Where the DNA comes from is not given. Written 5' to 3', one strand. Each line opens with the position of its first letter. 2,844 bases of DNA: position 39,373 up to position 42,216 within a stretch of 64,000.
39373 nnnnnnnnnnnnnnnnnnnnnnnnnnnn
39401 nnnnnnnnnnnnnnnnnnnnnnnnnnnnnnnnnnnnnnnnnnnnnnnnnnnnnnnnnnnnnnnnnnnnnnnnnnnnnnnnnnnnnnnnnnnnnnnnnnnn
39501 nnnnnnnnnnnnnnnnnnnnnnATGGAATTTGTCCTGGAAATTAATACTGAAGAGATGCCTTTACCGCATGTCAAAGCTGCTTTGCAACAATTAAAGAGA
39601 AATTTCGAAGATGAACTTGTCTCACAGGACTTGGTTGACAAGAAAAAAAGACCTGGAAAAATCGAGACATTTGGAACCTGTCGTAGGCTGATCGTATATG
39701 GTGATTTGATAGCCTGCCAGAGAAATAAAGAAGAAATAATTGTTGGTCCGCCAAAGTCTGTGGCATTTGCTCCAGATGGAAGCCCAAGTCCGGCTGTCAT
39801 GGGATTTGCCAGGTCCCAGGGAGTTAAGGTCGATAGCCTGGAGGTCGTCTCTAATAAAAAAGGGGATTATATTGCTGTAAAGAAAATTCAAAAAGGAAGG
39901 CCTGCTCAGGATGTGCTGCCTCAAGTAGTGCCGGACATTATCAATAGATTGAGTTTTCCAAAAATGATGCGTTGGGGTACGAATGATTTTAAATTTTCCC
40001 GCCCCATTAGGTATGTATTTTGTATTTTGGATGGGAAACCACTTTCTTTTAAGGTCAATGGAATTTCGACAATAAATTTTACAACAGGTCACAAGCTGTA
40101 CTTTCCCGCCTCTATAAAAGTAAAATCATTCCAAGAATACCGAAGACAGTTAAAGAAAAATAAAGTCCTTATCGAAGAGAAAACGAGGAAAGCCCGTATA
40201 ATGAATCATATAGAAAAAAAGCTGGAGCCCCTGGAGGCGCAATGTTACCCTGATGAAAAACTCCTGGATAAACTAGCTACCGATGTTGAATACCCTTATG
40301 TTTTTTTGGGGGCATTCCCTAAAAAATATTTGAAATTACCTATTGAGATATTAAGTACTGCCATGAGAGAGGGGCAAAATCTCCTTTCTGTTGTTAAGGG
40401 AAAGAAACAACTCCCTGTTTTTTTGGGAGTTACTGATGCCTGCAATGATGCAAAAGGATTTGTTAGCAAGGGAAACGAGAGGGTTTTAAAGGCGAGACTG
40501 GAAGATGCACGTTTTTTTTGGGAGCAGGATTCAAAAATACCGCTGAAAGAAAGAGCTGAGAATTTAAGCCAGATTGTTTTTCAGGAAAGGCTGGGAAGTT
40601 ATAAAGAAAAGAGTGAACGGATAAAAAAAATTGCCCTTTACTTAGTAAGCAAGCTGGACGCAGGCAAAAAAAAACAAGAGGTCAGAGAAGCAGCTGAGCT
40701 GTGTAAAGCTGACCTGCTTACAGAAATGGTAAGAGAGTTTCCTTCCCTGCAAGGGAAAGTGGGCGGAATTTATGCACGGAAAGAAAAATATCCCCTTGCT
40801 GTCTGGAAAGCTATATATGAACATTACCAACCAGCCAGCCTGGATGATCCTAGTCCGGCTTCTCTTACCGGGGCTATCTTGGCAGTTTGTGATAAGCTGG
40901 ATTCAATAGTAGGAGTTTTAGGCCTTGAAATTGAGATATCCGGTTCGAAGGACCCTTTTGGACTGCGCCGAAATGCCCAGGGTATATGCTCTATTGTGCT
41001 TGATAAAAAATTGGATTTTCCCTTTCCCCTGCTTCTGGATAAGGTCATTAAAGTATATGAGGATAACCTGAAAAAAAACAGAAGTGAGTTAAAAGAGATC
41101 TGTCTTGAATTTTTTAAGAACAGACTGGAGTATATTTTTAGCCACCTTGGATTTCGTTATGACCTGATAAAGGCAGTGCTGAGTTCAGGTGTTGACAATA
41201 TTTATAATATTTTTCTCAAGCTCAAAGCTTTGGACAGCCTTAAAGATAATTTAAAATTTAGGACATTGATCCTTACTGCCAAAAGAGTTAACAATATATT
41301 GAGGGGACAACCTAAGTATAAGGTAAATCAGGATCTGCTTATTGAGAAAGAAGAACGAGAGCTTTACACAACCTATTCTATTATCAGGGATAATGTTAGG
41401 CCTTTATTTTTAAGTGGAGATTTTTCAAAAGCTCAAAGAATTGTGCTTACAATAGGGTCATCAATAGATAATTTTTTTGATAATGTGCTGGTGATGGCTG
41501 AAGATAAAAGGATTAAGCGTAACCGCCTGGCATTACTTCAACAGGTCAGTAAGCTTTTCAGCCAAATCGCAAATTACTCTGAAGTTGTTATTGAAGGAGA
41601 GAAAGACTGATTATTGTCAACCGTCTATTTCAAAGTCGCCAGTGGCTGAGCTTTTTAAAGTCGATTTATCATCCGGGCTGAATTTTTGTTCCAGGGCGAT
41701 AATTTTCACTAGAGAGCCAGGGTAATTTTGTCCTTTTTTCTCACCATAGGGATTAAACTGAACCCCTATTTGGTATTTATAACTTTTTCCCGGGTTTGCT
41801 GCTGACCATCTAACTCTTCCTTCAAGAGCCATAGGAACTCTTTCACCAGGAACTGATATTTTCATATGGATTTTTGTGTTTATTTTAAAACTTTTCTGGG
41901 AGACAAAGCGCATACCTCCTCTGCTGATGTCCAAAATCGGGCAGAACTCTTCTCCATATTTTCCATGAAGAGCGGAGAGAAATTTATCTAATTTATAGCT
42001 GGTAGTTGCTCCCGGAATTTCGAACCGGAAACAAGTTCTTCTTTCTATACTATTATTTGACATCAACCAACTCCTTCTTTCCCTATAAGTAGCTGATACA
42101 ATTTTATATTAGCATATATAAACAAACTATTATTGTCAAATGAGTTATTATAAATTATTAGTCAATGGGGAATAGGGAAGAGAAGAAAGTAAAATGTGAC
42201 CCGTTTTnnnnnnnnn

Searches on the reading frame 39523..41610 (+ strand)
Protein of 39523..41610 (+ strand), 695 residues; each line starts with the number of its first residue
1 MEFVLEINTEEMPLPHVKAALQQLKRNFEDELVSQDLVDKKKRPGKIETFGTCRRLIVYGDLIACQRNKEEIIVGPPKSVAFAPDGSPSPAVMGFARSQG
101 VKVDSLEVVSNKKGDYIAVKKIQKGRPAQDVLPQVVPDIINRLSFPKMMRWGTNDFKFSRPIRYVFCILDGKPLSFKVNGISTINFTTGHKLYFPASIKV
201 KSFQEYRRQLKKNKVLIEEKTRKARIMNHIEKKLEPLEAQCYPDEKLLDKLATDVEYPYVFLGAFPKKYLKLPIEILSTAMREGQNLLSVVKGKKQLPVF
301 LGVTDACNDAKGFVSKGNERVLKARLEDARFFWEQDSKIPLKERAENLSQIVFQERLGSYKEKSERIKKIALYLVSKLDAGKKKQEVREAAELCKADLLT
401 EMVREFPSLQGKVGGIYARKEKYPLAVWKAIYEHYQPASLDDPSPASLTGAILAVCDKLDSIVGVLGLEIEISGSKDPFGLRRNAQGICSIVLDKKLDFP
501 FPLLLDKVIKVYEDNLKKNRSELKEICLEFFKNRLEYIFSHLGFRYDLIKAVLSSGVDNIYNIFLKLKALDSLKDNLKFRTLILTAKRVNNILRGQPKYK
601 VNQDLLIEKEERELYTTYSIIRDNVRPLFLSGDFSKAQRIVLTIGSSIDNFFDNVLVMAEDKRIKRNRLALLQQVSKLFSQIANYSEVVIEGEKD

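Call 57: search_protein_families(library=pfam, proteins=[window:39523-41610:+], max_evalue=0.00001)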
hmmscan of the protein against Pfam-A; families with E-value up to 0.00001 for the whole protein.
window:39523-41610:+ (695 aa): 2 families
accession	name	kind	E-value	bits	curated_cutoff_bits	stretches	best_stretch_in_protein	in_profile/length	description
PF02092.22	tRNA_synt_2f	-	3.4e-169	564.6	29.2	1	3-553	1-535/536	Glycyl-tRNA synthetase beta subunit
PF05746.21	DALR_1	-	2.6e-08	34.4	22.3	1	585-681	4-104/117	DALR anticodon binding domain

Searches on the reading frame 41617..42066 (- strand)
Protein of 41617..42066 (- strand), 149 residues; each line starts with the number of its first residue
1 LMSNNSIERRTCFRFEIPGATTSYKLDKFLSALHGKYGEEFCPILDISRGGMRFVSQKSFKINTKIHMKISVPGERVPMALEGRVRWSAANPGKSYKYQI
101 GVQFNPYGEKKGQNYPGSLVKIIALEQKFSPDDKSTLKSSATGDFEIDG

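Call 57: search_protein_families(library=pfam, proteins=[window:41617-42066:-], max_evalue=0.00001)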
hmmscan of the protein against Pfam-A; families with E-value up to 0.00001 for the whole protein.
window:41617-42066:- (149 aa): 1 family
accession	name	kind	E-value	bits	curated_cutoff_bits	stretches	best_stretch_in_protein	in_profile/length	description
PF07238.19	PilZ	-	9.6e-12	45.6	22.5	1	34-109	17-90/102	PilZ domain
